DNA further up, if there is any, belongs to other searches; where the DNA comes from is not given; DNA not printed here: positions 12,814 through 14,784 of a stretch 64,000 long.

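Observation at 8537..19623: Eleven-gene operon coupling HdrA(MvhD)-HdrC-HdrB to a soluble fumarate reductase/succinate dehydrogenase plus SucCD, fumarase and malic enzyme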

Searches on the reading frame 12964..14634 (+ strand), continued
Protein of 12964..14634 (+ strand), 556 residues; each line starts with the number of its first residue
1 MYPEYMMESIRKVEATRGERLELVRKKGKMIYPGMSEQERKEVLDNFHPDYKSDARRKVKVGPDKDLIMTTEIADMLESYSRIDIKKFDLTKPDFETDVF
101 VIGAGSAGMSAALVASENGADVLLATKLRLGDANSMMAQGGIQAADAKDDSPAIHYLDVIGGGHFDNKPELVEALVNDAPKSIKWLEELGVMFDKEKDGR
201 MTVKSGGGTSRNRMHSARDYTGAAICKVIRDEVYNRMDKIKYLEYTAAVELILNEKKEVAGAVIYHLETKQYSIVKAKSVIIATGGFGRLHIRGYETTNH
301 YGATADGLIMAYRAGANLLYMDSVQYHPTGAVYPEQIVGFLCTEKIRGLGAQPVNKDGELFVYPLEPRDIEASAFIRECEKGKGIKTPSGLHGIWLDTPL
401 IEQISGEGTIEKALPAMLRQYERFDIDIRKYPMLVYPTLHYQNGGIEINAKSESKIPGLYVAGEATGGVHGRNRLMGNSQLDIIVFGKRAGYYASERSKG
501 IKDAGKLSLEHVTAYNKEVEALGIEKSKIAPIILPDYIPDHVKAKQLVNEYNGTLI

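Call 24: find_encoding_contigs(protein=P0085, flank=10000, max_places=3)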
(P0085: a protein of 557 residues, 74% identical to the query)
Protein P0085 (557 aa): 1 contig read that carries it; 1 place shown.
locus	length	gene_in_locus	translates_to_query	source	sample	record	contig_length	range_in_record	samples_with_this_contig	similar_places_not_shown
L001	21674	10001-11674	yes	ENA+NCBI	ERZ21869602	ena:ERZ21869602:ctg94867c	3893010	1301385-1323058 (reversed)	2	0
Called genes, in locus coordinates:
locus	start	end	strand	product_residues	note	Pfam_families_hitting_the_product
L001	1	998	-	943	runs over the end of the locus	PF13623:SurA_N_2, PF13624:SurA_N_3, PF13145:Rotamase_2 (weak)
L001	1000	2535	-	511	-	PF00117:GATase, PF07722:Peptidase_C26, PF02540:NAD_synthase, PF00764:Arginosuc_synth (weak), PF00958:GMP_synt_C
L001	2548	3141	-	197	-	-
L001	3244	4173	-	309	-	PF00389:2-Hacid_dh, PF02826:2-Hacid_dh_C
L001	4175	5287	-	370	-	-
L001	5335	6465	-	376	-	-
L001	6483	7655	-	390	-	-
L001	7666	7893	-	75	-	-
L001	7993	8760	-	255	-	-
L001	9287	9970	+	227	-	PF13183:Fer4_8 (faint), PF13534:Fer4_17 (faint), PF12838:Fer4_7 (weak), PF13187:Fer4_9, PF13237:Fer4_10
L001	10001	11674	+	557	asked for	PF00890:FAD_binding_2, PF01134:GIDA (faint), PF01266:DAO, PF03486:HI0933_like, PF07992:Pyr_redox_2, PF12831:FAD_oxidored (faint), PF13738:Pyr_redox_3 (faint)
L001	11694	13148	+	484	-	PF00390:malic, PF03949:Malic_M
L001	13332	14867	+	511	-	PF03721:UDPG_MGDP_dh_N, PF00984:UDPG_MGDP_dh, PF03720:UDPG_MGDP_dh_C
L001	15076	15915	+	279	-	-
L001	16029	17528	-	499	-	PF13585:CHU_C (faint), PF13860:FlgD_ig, PF18962:Por_Secre_tail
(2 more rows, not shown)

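Call 25: search_solved_structures(query=window:12964-14634:+, show_alignments=3)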
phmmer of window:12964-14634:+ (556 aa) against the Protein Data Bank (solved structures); distinct sequences matched with E-value up to 0.001: 58.
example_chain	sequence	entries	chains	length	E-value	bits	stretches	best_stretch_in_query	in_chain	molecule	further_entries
7d6v_A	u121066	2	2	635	4.6e-67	230.3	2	97-369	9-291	Succinate dehydrogenase subunit A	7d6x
1nek_A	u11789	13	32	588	1e-50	176.4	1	93-497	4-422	Succinate dehydrogenase flavoprotein subunit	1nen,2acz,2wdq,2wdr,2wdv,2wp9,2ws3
2b76_A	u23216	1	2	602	4.4e-47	164.3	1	94-510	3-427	Fumarate reductase flavoprotein subunit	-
3p4p_A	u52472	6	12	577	9.7e-47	163.2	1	94-510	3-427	Fumarate reductase flavoprotein subunit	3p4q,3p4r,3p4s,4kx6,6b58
1kf6_A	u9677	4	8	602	1.1e-46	163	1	94-510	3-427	FUMARATE REDUCTASE FLAVOPROTEIN | Fumarate reductase flavoprotein subunit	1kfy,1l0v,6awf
5vpn_A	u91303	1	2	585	2.6e-46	161.8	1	94-510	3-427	Fumarate reductase flavoprotein subunit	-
6lum_A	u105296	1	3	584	2.9e-46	161.6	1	96-498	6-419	Succinate dehydrogenase subunit A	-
3cir_A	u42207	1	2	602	5.5e-46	160.7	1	94-510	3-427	Fumarate reductase flavoprotein subunit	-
1d4c_A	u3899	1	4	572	8.2e-46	160.2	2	96-378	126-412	FLAVOCYTOCHROME C FUMARATE REDUCTASE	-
1d4d_A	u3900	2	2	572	9.6e-46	159.9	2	96-378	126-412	FLAVOCYTOCHROME C FUMARATE REDUCTASE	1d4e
1qo8_A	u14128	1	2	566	1.4e-45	159.3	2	84-378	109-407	FLAVOCYTOCHROME C3 FUMARATE REDUCTASE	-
5kxj_A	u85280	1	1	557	1.5e-45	159.3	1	90-498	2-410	L-aspartate oxidase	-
1ksu_A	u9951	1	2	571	4.9e-45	157.6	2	92-380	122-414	flavocytochrome c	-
1p2h_A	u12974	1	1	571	2e-44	155.5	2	92-380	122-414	flavocytochrome c3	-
1p2e_A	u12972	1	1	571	2e-44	155.5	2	92-380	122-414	flavocytochrome c3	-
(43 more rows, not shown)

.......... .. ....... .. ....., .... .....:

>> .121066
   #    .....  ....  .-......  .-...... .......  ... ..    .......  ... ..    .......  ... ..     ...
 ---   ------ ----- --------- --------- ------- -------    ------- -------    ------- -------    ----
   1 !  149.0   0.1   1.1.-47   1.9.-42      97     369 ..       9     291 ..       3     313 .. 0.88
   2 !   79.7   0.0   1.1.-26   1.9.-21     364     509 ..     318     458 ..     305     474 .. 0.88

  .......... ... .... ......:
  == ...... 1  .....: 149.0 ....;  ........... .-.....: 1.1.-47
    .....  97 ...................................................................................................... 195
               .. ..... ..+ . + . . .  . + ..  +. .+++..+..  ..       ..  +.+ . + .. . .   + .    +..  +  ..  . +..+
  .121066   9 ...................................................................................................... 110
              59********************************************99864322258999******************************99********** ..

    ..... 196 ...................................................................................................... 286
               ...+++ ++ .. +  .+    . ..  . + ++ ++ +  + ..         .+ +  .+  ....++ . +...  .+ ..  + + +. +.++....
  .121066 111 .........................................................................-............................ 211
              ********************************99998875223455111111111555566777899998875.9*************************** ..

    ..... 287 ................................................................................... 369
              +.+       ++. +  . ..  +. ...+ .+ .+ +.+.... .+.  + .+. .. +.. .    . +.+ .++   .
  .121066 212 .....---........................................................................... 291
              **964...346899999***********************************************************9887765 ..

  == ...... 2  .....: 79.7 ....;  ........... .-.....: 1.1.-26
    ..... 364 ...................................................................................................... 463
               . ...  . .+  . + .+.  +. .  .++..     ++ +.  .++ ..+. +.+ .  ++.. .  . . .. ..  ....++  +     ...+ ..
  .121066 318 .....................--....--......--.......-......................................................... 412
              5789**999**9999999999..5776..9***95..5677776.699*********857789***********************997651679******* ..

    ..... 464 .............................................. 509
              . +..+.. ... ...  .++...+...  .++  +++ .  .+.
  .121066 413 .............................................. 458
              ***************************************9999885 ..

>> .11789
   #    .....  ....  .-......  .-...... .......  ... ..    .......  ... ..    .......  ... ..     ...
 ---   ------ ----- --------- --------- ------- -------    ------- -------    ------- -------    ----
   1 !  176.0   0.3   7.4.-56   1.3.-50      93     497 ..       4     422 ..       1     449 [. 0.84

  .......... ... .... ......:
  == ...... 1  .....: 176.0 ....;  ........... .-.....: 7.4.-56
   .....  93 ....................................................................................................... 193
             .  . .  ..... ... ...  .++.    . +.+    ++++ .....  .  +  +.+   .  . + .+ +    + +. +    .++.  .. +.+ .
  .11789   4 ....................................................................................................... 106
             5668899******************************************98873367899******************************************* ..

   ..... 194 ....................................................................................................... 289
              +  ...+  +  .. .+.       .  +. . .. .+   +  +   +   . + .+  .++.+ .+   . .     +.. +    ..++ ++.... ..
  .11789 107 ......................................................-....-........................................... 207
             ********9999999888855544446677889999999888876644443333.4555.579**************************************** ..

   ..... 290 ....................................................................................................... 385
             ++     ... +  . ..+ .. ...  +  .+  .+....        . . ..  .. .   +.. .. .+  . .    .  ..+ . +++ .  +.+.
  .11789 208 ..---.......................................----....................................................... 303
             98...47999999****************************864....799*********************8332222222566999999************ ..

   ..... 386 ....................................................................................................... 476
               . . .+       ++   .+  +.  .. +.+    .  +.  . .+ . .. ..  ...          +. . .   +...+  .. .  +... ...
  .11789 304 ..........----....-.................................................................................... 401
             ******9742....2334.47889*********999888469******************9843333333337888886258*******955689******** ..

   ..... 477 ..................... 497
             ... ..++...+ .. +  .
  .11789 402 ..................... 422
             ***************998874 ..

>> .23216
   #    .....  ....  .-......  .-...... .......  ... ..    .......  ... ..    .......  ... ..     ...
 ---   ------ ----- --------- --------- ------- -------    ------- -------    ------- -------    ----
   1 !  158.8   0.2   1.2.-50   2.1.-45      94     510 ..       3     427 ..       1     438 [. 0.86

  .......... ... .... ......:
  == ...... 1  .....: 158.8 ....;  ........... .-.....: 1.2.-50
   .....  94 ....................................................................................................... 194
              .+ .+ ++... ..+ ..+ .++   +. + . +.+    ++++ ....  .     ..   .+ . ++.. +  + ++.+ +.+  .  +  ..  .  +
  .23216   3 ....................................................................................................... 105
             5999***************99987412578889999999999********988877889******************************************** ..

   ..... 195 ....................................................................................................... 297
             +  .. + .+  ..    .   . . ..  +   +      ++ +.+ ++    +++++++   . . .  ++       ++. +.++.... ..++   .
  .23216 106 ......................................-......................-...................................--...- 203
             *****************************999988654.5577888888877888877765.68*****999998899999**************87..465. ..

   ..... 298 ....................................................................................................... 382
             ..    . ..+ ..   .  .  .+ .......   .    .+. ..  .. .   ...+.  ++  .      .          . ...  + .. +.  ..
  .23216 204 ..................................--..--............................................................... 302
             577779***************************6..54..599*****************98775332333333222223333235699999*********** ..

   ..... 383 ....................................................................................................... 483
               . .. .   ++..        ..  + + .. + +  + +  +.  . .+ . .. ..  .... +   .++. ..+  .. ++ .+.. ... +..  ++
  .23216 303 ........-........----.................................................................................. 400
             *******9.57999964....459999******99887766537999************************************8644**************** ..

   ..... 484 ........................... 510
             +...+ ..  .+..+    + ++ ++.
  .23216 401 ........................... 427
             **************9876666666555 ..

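Call 28: find_related_loci(query=A1, collection=genome_contigs, flank=10000)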
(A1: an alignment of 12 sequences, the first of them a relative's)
Query A1 (556 aa) in genome_contigs; peptide patterns used: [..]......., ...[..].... (x = any residue, [..] = any of these).
422 stretches matched a pattern; 395 encode a relative of the query (tblastn E <= 1e-3); the best 80 are kept; 80 distinct loci.
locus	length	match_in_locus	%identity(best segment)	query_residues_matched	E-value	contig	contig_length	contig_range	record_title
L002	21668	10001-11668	82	1-556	0e+0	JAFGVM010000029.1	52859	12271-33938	MAG: Candidatus Delongbacteria bacterium isolate ZodW_Metabat.17 k87_5298530, whole genome shotgun sequence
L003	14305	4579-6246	82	1-556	0e+0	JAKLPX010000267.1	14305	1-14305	MAG: Candidatus Delongbacteria bacterium isolate bin S2.13 k141_489677, whole genome shotgun sequence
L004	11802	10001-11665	77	1-555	0e+0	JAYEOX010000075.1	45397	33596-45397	MAG: Candidatus Neomarinimicrobiota bacterium isolate MAG018 MAG018_75, whole genome shotgun sequence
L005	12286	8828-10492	76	1-555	0e+0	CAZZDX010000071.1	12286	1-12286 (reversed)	MAG TPA_asm: uncultured Bacteroidales bacterium isolate SRP178699_co3_119 genome assembly, contig: NODE_3106_length_1228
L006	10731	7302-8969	76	1-556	0e+0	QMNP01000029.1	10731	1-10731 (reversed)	MAG: Candidatus Cloacimonadota bacterium isolate B137_G9 B137_Guay9_scaffold_07262, whole genome shotgun sequence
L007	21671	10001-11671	75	1-556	0e+0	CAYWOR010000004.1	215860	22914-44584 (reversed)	MAG TPA_asm: uncultured bacterium isolate SRP241326_co3_316 genome assembly, contig: NODE_59_length_215860_cov_15.563402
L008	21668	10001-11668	76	1-556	0e+0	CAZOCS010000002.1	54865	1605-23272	MAG TPA_asm: uncultured Candidatus Cloacimonadota bacterium isolate SRP167671_co2_64 genome assembly, contig: NODE_750_l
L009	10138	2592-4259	75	1-556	0e+0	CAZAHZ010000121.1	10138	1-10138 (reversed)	MAG TPA_asm: uncultured Candidatus Cloacimonadota bacterium isolate SRP178699_co2_176 genome assembly, contig: NODE_6630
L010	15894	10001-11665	74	1-555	0e+0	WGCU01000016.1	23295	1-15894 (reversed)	MAG: Spirochaetaceae bacterium isolate S145_15 k151_147710, whole genome shotgun sequence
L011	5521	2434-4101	74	1-556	0e+0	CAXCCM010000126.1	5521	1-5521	MAG TPA_asm: uncultured bacterium isolate SRR3724644_metabat2_40 genome assembly, contig: ERZ4200978.4716, whole genome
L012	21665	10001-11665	73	1-555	0e+0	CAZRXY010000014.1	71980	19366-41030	MAG TPA_asm: uncultured Candidatus Cloacimonadota bacterium isolate SRP067234_co1_53 genome assembly, contig: k99_936639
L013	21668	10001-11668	73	1-556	0e+0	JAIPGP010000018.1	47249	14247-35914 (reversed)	MAG: Candidatus Cloacimonadota bacterium isolate Tobar13.5m-G52 Tobar13-5m-C846, whole genome shotgun sequence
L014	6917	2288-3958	74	1-556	0e+0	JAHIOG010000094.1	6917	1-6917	MAG: bacterium isolate KR13_S3.mb.119 KR13_S3.mb.119_k141_90628, whole genome shotgun sequence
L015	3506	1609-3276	74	1-556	0e+0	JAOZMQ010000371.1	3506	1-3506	MAG: Candidatus Cloacimonadota bacterium isolate GMC3.metabat2.36 GMC3_15193_length_3506_cov_11.601855, whole genome sho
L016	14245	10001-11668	73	1-556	0e+0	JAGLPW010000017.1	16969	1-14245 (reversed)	MAG: Candidatus Cloacimonadota bacterium isolate RS_8_23 ROV157_8.bin.23.fa_17, whole genome shotgun sequence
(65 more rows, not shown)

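Call 73: predict_structure(alignment_id=A2)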
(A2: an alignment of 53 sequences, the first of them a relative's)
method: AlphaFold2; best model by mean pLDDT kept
length: 556 residues; sequences in the alignment: 53
mean_pLDDT: 75.8   pTM: 0.80
mean pLDDT of the five models: 75.8, 74.6, 74.3, 72.4, 70.1
residues with pLDDT >= 90: 160; 70-90: 225; 50-70: 89; < 50: 82
segments of 3 or more residues with pLDDT < 50: 135-139, 151-155, 157-165, 205-210, 213-215, 296-303, 326-340, 471-477, 535-556
pLDDT, mean of each block of 10 residues (from residue 1): 78 92 75 74 80 81 88 83 89 96 89 96 88 51 60 45 56 79 88 75 50 55 80 91 90 96 88 96 68 47 64 87 49 43 68 89 73 83 81 86 88 72 80 72 75 95 70 49 86 97 94 95 87 50 37 30
secondary structure, 60 per line:
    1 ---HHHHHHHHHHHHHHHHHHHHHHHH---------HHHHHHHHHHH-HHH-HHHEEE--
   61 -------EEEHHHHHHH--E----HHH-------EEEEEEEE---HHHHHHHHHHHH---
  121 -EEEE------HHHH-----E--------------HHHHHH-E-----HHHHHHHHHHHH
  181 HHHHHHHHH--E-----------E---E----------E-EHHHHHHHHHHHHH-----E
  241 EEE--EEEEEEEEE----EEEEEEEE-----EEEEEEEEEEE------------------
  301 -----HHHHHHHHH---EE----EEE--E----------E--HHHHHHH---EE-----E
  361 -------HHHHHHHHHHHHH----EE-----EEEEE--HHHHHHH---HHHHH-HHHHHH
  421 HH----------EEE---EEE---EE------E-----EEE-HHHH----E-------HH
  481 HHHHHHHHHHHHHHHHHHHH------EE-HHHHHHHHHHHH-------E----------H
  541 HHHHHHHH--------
elements in order: H4-27 H37-47 E56-58 E68-70 H71-77 E95-102 H106-117 E122-125 H132-135 H156-161 H169-189 H222-234 E240-243 E246-254 E259-266 E272-282 H306-314 E324-326 H343-349 H368-380 E392-396 H399-405 H409-413 H415-422 E433-435 E439-441 E459-461 H463-466 H479-500 H510-521 H540-548

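Call 75: fold_search(model_id=the predicted structure, library=pdb)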
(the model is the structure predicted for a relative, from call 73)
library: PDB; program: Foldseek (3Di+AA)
matches with E <= 10: 1979; with E <= 0.001: 1217
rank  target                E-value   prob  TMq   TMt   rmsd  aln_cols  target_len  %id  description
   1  7d6x_A                3.4e-27  1.00  0.62  0.59   5.0       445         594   36  Mycobacterium smegmatis Sdh1 complex in the apo form (released 2021-04-07)
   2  1kf6_A                8.6e-27  1.00  0.62  0.60   5.1       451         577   30  E. coli Quinol-Fumarate Reductase with Bound Inhibitor HQNO (released 2002-03-13)
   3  7d6v_A                6.3e-26  1.00  0.62  0.58   4.6       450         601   35  Mycobacterium smegmatis Sdh1 in complex with UQ1 (released 2021-04-07)
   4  5vpn_A                6.6e-26  1.00  0.61  0.59   5.4       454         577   30  E. coli Quinol fumarate reductase FrdA E245Q mutation (released 2017-06-21)
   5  6vax_A                1.3e-25  1.00  0.60  0.55   5.4       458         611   29  Crystal structure of human SDHA-SDHAF2 assembly intermediate (released 2020-08-26)
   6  6awf_A                1.5e-25  1.00  0.60  0.59   5.3       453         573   30  Escherichia coli quinol:fumarate reductase crystallized without dicarboxylate (released 2017-12-06)
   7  1e39                  1.9e-25  1.00  0.53  0.52   7.9       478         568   29  Flavocytochrome C3 from Shewanella frigidimarina histidine 365 mutated to alanine (released 2000-09-18)
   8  5vpn_E                2.2e-25  1.00  0.62  0.59   5.3       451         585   30  E. coli Quinol fumarate reductase FrdA E245Q mutation (released 2017-06-21)
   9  2h89_A                3.0e-25  1.00  0.57  0.53   5.8       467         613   29  Avian Respiratory Complex II with Malonate Bound (released 2006-06-20)
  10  2fbw_A                3.2e-25  1.00  0.59  0.54   5.8       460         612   30  Avian respiratory complex II with carboxin bound (released 2005-12-20)
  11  6b58_C                1.6e-24  1.00  0.56  0.57   5.4       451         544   27  FrdA-SdhE assembly intermediate (released 2018-01-24)
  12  6myr_A                1.9e-24  1.00  0.60  0.55   5.2       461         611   30  Avian mitochondrial complex II with thiapronil bound (released 2019-10-16)
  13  9fq7_2M               2.0e-24  1.00  0.59  0.54   5.0       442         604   30  Perkinsus marinus Respiratory supercomplex CII2CIII2CIV2 in c1 sate (released 2025-07-02)
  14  9lig_A                2.2e-24  1.00  0.59  0.56   5.4       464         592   27  Cryo-EM structure of Saccharomyces cerevisiae Mitochondrial Respiratory Complex II in Y19315-bound state (released 2025-09-03)
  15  6c12_A                2.4e-24  1.00  0.54  0.56   5.1       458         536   29  SDHA-SDHE complex (released 2018-03-07)
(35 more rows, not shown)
